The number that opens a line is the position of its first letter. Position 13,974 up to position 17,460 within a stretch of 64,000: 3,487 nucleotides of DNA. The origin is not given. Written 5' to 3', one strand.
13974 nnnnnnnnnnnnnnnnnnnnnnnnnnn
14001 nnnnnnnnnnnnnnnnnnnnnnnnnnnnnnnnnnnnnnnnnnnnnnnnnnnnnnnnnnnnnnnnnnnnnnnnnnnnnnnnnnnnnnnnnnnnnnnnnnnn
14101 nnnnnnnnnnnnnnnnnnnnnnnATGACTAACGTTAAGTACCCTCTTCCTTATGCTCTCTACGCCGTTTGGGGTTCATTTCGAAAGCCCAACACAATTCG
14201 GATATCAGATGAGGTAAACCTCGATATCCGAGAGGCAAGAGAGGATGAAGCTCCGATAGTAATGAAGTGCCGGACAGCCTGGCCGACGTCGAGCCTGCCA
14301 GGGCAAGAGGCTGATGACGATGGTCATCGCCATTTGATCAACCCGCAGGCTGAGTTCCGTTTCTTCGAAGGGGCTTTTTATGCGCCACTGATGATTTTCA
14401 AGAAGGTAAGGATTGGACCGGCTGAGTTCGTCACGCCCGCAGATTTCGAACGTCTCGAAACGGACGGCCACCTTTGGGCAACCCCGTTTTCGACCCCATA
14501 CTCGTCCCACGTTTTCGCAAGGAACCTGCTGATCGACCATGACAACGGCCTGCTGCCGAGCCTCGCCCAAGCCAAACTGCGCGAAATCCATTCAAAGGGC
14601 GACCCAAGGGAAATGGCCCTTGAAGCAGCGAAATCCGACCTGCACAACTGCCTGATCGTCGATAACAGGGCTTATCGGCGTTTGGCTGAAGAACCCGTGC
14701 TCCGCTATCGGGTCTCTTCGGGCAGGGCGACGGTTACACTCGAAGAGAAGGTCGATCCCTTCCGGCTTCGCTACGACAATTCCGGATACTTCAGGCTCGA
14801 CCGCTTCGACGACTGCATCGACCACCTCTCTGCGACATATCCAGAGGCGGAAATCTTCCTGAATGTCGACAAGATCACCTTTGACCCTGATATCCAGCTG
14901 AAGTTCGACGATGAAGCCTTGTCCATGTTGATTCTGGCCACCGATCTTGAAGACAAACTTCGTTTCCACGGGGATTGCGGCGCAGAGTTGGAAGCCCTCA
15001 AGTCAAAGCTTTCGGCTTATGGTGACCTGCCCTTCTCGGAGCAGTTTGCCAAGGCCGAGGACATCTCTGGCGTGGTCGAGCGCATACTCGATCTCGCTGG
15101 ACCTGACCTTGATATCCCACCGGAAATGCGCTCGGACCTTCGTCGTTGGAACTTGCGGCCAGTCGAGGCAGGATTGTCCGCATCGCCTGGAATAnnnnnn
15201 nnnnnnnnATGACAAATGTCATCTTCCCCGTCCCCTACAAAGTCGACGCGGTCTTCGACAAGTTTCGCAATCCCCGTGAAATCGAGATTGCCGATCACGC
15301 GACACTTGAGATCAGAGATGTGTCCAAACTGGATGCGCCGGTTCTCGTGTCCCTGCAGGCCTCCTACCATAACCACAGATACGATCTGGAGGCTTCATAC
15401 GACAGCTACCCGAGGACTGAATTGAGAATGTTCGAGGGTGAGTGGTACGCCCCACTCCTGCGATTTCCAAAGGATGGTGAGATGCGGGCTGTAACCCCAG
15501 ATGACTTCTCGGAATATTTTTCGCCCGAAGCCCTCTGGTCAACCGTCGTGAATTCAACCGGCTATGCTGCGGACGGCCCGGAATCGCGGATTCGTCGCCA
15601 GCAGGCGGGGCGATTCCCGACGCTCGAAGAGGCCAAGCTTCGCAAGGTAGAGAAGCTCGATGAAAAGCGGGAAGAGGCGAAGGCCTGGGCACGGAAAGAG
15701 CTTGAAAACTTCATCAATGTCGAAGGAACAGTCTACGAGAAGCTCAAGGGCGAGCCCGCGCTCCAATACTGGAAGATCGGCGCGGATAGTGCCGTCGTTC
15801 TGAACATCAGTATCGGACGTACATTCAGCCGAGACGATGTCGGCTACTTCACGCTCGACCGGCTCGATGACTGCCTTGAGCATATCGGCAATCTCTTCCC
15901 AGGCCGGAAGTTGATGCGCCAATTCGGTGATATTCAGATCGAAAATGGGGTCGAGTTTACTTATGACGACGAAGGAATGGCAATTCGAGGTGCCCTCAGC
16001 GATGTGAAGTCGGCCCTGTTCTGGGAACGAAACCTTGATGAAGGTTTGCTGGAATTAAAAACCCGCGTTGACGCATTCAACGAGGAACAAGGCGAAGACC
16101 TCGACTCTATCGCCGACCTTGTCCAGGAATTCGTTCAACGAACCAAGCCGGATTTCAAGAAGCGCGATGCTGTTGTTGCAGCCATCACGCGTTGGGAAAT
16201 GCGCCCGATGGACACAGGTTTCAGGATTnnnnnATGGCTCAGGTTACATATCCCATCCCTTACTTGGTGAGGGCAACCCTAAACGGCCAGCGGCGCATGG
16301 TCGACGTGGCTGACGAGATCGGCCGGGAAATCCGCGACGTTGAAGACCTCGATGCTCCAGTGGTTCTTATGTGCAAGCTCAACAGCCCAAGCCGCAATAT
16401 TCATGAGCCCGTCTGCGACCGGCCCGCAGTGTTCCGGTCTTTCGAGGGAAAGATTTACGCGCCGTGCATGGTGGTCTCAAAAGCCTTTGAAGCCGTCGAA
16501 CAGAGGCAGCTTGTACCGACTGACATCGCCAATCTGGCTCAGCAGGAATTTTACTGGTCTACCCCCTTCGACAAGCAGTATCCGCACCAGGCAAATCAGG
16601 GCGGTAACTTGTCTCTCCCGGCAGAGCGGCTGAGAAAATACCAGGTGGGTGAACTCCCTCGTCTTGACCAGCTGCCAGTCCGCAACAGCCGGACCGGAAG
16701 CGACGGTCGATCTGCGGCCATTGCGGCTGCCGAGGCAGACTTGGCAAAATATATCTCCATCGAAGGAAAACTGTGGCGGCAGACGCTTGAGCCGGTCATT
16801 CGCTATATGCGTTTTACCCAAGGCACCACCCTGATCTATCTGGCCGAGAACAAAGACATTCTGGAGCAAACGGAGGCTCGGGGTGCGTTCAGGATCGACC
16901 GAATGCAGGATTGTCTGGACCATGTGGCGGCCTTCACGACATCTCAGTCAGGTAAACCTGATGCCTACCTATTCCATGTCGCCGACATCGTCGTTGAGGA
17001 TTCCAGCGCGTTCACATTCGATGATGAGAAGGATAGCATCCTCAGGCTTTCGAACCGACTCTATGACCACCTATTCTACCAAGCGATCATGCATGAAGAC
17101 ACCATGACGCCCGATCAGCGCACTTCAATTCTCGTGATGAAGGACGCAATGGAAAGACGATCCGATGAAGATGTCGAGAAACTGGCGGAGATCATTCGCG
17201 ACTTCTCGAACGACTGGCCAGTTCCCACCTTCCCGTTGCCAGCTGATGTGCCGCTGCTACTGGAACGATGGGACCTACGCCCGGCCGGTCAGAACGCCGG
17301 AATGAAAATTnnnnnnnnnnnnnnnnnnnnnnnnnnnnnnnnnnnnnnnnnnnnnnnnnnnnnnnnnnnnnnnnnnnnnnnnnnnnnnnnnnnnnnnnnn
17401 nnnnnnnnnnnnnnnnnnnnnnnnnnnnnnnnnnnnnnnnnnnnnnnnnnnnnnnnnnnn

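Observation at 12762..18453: Operon of five tandem, divergent paralogs of an uncharacterised ~360-aa protein family, plus an upstream remnant of a sixth copy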

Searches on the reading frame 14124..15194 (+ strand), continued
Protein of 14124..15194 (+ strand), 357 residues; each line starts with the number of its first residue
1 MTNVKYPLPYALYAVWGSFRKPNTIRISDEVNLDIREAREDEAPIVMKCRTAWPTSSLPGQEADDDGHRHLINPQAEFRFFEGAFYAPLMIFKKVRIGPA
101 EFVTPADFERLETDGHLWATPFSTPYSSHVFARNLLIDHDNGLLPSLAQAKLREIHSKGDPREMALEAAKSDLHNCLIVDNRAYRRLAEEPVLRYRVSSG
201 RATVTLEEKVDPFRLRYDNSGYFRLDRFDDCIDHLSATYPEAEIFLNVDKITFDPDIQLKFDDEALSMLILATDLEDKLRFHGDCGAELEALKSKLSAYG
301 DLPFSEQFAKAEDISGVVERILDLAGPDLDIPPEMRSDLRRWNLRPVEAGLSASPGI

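Call 103: search_dna_similar(query=L018:1494-3143:-, collection=plasmids, mode=protein, max_evalue=1e-20, max_rows=8)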
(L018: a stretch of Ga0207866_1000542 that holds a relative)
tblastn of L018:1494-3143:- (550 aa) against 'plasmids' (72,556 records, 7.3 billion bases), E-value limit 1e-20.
Records with a match: 246; places in all: 252; records where one place covers at least 80% of the query: 53.
Best place of each record, by identity: <60% 246.
By first word of the organism name: Ralstonia 134; Azospirillum 23; Sulfitobacter 11; Escherichia 10; Sinorhizobium 5; Phyllobacterium 5; Salmonella 5; Cupriavidus 4; Curtobacterium 3; Alloyangia 2; and 36 more.
By predicted mobility (MOB-suite, as given by PLSDB): non-mobilizable 122; mobilizable 120; conjugative 4.
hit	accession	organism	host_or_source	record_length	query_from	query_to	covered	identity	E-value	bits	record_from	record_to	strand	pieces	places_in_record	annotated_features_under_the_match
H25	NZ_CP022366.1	Azospirillum sp. TSH58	single cell,paddy soils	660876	4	548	99%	45.7%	6e-138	448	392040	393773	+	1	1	fliF: flagellar basal-body MS-ring/collar protein FliF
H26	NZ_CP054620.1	Azospirillum oryzae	cell culture,soil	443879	12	480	85%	52.1%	8e-139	451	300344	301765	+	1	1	fliF: flagellar basal-body MS-ring/collar protein FliF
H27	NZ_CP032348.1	Azospirillum brasilense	soil sample,Agricultural field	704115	4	480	87%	50.5%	6e-138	448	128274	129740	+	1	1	fliF: flagellar basal-body MS-ring/collar protein FliF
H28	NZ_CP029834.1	Azospirillum ramasamyi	single cell,Cow dung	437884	12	466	83%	52.8%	2e-142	461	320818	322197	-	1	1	fliF: flagellar basal-body MS-ring/collar protein FliF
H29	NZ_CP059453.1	Azospirillum brasilense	Prokaryotes,soil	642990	4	475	86%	50.8%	2e-137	447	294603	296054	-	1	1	fliF: flagellar basal-body MS-ring/collar protein FliF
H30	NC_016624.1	Azospirillum lipoferum 4B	-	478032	12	470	83%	52.1%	1e-141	459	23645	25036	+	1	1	fliF: flagellar basal-body MS-ring/collar protein FliF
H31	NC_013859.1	Azospirillum sp. B510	-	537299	12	471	84%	51.8%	3e-141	458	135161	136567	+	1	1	fliF: flagellar basal-body MS-ring/collar protein FliF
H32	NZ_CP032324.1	Azospirillum argentinense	soil sample,Agricultural field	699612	4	466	84%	51.2%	8e-137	445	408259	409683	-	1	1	fliF: flagellar basal-body MS-ring/collar protein FliF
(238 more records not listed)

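Call 107: search_protein_families(library=pfam, alignment_id=A3, max_evalue=5)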
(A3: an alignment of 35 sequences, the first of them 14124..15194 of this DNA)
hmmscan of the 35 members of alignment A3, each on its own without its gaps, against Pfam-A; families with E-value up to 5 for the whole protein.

A. member 1, window:14124-15194:+ (357 aa): 0 families

B. families by the number of members that match (of 35 scanned): 17 families
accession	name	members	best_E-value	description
PF23338.1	PTHB1_hp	1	0.0059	PTHB1 hairpin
PF00996.24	GDI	1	0.007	GDP dissociation inhibitor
PF20190.3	DUF6553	1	0.017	Family of unknown function (DUF6553)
PF18915.5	DUF5667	1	0.019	Domain of unknown function (DUF5667)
PF10708.14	DUF2510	1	0.021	Protein of unknown function (DUF2510)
PF20265.3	LARA_dom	1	0.027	ATPase, RavA, LARA domain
PF11848.13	DUF3368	1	0.029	Domain of unknown function (DUF3368)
PF02294.24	7kD_DNA_binding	1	0.061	7kD DNA-binding domain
PF10611.14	DUF2469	1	0.064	Protein of unknown function (DUF2469)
PF22142.1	Hao_C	1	0.092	Hydroxylamine oxidoreductase, C-terminal domain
PF02939.21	UcrQ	1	0.15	UcrQ family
PF11447.13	DUF3201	1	0.17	Protein of unknown function (DUF3201)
PF20512.3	PMI_typeI_hel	1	0.18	Phosphomannose isomerase type I, helical insertion domain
PF13133.11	DUF3949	1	0.2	Protein of unknown function (DUF3949)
PF02785.25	Biotin_carb_C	1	0.22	Biotin carboxylase C-terminal domain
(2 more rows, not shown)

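Call 109: find_encoding_contigs(protein=P0173, flank=10000, max_places=2)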
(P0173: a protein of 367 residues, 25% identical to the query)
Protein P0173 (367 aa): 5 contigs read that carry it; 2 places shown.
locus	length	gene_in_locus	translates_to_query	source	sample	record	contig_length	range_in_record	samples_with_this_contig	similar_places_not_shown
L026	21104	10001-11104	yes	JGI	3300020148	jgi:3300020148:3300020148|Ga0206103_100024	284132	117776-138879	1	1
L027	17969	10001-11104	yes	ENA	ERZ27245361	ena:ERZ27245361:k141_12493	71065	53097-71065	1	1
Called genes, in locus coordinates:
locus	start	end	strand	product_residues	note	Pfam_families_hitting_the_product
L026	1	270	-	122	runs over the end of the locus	-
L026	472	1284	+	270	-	PF09414:RNA_ligase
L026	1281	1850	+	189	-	-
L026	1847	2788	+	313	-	-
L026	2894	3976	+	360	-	PF00154:RecA_N, PF06745:ATPase (weak), PF08423:Rad51, PF27531:MT3502_N (weak), PF21096:RecA_C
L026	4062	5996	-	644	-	PF05345:He_PIG, PF13573:SprB (faint), PF05345:He_PIG, PF25390:WD40_RLD, PF00415:RCC1, PF13540:RCC1_2 (weak)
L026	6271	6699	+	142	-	-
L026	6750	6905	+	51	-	-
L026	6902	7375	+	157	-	-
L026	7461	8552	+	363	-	PF27633:DUF8359 (weak)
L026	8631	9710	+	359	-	-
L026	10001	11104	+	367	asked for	PF27633:DUF8359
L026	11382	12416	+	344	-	-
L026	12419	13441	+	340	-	PF27633:DUF8359 (weak)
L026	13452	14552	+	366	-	-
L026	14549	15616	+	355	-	-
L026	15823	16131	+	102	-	-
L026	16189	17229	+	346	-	-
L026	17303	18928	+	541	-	PF21722:Gly_rich_2 (faint)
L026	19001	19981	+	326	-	-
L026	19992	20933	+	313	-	-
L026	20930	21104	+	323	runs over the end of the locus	-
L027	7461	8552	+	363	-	PF27633:DUF8359 (weak)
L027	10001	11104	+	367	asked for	PF27633:DUF8359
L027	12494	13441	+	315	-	PF27633:DUF8359 (weak)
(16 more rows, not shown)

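Call 110: find_encoding_contigs(protein=P0160, flank=10000, max_places=2)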
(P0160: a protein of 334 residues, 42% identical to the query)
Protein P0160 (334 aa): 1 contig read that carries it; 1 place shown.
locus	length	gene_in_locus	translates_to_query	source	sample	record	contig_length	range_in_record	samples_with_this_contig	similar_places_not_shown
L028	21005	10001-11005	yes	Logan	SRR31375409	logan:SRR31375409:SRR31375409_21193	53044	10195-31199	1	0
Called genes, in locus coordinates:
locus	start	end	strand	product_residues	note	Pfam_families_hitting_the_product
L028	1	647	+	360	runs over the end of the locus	PF00512:HisKA (weak), PF02518:HATPase_c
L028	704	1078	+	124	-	-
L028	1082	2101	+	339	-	PF27633:DUF8359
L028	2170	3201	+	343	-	PF27633:DUF8359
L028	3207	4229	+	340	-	PF27633:DUF8359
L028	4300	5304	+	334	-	PF27633:DUF8359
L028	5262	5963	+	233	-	-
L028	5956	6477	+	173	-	-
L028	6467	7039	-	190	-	-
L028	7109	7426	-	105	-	PF02617:ClpS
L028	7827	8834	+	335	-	PF27633:DUF8359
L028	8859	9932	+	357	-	PF27633:DUF8359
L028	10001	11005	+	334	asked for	PF27633:DUF8359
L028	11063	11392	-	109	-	-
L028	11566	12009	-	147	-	PF14760:Rnk_N, PF01272:GreA_GreB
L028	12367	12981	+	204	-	PF08241:Methyltransf_11 (weak), PF13649:Methyltransf_25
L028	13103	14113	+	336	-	PF00768:Peptidase_S11, PF13354:Beta-lactamase2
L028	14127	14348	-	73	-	-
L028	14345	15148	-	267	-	-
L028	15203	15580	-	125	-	-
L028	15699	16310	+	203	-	-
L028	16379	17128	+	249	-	-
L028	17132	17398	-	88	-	-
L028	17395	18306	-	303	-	PF01223:Endonuclease_NS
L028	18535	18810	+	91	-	PF05443:ROS_MUCR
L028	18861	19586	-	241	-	PF09414:RNA_ligase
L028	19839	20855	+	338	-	PF00145:DNA_methylase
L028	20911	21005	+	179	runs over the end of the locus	PF13499:EF-hand_7 (faint), PF00036:EF-hand_1 (faint), PF13405:EF-hand_6 (faint), PF13202:EF-hand_5 (weak)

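Call 111: find_encoding_contigs(protein=P0163, flank=10000, max_places=2)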
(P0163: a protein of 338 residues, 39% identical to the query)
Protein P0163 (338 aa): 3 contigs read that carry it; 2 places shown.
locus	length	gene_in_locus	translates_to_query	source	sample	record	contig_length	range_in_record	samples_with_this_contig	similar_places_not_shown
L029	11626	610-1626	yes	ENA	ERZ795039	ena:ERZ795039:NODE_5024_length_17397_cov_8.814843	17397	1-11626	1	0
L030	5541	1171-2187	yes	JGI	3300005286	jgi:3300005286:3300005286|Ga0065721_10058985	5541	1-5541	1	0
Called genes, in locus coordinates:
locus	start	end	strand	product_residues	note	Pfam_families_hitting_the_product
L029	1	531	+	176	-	?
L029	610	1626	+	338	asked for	PF27633:DUF8359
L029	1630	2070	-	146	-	PF00127:Copper-bind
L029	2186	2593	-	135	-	PF14760:Rnk_N, PF01272:GreA_GreB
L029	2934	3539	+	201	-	PF13489:Methyltransf_23, PF08241:Methyltransf_11, PF08242:Methyltransf_12, PF13649:Methyltransf_25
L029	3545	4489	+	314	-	PF00768:Peptidase_S11, PF13354:Beta-lactamase2, PF00144:Beta-lactamase (faint)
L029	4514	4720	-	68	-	-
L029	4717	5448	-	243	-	-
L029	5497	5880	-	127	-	-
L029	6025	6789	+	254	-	-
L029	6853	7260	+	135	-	-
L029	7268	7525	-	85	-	-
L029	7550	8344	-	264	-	PF01223:Endonuclease_NS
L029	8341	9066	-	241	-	PF09414:RNA_ligase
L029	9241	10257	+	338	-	PF00145:DNA_methylase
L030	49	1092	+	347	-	PF27633:DUF8359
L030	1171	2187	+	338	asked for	PF27633:DUF8359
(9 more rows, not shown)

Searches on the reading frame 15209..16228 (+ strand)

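Call 4: search_protein_families(library=pfam, proteins=[window:15209-16228:+], max_evalue=1)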
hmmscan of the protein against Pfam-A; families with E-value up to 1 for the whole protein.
window:15209-16228:+ (340 aa): 2 families
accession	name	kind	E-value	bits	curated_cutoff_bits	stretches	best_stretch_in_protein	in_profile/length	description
PF20265.3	LARA_dom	-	0.027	15.2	27.4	0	161-200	50-89/104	ATPase, RavA, LARA domain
PF02294.24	7kD_DNA_binding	-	0.061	13.8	25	1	248-265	28-45/58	7kD DNA-binding domain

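Call 5: search_protein_families(library=phrogs, proteins=[window:15209-16228:+], max_evalue=1)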
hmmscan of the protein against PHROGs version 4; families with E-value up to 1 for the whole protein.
window:15209-16228:+ (340 aa): 0 families

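Call 8: search_protein_families(library=ncbifam, proteins=[window:15209-16228:+], max_evalue=1)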
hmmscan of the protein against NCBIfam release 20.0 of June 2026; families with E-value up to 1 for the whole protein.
window:15209-16228:+ (340 aa): 1 family
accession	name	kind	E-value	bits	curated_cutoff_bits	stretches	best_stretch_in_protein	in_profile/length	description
NF045555.1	Sul7d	equivalog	0.034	14.1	100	1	248-265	30-47/61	Sul7d family chromatin protein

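Call 9: search_protein_families(library=padloc, proteins=[window:15209-16228:+], max_evalue=1)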
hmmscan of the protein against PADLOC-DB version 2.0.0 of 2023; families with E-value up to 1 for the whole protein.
window:15209-16228:+ (340 aa): 0 families

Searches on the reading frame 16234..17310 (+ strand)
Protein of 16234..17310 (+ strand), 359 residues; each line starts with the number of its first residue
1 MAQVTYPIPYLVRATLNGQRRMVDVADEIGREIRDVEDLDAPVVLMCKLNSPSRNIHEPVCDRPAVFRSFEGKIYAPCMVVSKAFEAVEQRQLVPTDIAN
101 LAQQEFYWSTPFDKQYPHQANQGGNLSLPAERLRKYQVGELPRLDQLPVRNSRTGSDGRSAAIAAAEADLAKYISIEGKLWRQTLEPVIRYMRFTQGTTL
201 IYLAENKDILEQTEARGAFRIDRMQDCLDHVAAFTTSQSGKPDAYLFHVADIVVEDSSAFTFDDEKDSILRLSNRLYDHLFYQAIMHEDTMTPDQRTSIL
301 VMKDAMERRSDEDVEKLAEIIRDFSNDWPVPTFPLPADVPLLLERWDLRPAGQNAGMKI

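Call 4: search_protein_families(library=pfam, proteins=[window:16234-17310:+], max_evalue=1)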
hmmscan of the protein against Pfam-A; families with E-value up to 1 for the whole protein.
window:16234-17310:+ (359 aa): 1 family
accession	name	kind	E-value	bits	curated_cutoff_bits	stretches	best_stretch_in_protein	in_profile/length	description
PF13133.11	DUF3949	-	0.2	12.6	25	1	99-130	19-50/61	Protein of unknown function (DUF3949)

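Call 5: search_protein_families(library=phrogs, proteins=[window:16234-17310:+], max_evalue=1)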
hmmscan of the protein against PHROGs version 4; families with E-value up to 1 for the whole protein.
window:16234-17310:+ (359 aa): 1 family
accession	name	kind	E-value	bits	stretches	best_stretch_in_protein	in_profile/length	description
phrog_22748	-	unknown function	0.08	14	1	253-325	8-77/78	-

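Call 8: search_protein_families(library=ncbifam, proteins=[window:16234-17310:+], max_evalue=1)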
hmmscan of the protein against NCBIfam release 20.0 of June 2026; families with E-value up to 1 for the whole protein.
window:16234-17310:+ (359 aa): 1 family
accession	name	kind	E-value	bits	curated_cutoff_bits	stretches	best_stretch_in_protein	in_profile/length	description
NF007092.0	PRK09546.1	equivalog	0.12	11.4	292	0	18-43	223-245/327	zinc transporter ZntB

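Call 9: search_protein_families(library=padloc, proteins=[window:16234-17310:+], max_evalue=1)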
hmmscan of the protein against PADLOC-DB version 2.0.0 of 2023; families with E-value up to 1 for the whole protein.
window:16234-17310:+ (359 aa): 0 families
